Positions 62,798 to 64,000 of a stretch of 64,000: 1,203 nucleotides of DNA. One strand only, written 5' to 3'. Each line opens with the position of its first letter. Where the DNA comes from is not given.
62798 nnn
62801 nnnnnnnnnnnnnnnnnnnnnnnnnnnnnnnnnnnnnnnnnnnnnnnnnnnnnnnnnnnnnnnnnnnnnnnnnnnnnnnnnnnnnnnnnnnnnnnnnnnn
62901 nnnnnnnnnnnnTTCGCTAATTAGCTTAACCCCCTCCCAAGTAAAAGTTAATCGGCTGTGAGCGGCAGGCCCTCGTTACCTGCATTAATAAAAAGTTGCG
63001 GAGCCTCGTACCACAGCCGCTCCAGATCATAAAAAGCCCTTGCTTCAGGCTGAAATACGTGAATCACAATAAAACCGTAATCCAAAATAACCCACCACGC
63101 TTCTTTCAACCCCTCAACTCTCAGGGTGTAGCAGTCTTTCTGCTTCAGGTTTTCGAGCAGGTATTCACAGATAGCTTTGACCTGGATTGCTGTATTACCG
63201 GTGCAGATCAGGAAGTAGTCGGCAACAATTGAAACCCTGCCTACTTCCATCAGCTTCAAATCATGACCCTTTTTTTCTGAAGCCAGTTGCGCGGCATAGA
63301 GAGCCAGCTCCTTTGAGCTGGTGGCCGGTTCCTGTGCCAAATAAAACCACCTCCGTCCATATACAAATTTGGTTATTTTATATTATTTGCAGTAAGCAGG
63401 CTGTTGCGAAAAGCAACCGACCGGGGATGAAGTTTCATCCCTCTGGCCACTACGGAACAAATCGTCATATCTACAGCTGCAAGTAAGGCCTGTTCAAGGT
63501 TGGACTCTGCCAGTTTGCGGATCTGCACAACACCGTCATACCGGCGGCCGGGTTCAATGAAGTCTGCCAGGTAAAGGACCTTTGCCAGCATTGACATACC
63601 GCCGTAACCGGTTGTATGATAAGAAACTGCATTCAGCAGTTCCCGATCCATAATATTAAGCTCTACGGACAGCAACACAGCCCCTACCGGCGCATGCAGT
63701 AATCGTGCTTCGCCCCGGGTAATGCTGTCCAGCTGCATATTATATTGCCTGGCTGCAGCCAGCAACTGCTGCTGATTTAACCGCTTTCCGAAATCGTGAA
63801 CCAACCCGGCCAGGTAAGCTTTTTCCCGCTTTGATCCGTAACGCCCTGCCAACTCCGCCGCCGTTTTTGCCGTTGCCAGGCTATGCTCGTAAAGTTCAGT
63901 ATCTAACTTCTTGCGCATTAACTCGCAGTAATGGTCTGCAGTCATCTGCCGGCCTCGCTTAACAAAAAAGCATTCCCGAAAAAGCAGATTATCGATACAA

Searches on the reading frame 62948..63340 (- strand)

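Call 34: search_protein_families(library=pfam, proteins=[window:62948-63340:-])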
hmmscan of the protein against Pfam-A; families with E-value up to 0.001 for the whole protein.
window:62948-63340:- (130 aa): 1 family
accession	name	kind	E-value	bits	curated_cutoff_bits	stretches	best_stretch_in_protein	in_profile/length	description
PF02410.21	RsfS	-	1.4e-29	102.6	21.6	1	16-110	3-98/98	Ribosomal silencing factor during starvation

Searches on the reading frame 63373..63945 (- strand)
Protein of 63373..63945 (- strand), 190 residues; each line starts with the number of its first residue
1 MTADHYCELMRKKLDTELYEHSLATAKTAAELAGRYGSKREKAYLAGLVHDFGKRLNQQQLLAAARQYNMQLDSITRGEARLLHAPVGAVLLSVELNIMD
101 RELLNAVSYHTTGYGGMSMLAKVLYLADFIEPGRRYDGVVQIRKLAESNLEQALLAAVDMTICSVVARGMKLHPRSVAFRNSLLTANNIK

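Call 34: search_protein_families(library=pfam, proteins=[window:63373-63945:-])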
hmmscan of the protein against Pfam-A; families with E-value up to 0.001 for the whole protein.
window:63373-63945:- (190 aa): 2 families
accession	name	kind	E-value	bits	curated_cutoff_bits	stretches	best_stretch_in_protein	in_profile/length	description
PF01966.28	HD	-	2.3e-14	54.1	22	1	19-129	2-112/116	HD domain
PF08668.18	HDOD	-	4.9e-08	33.1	22.9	1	16-93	93-178/196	HDOD domain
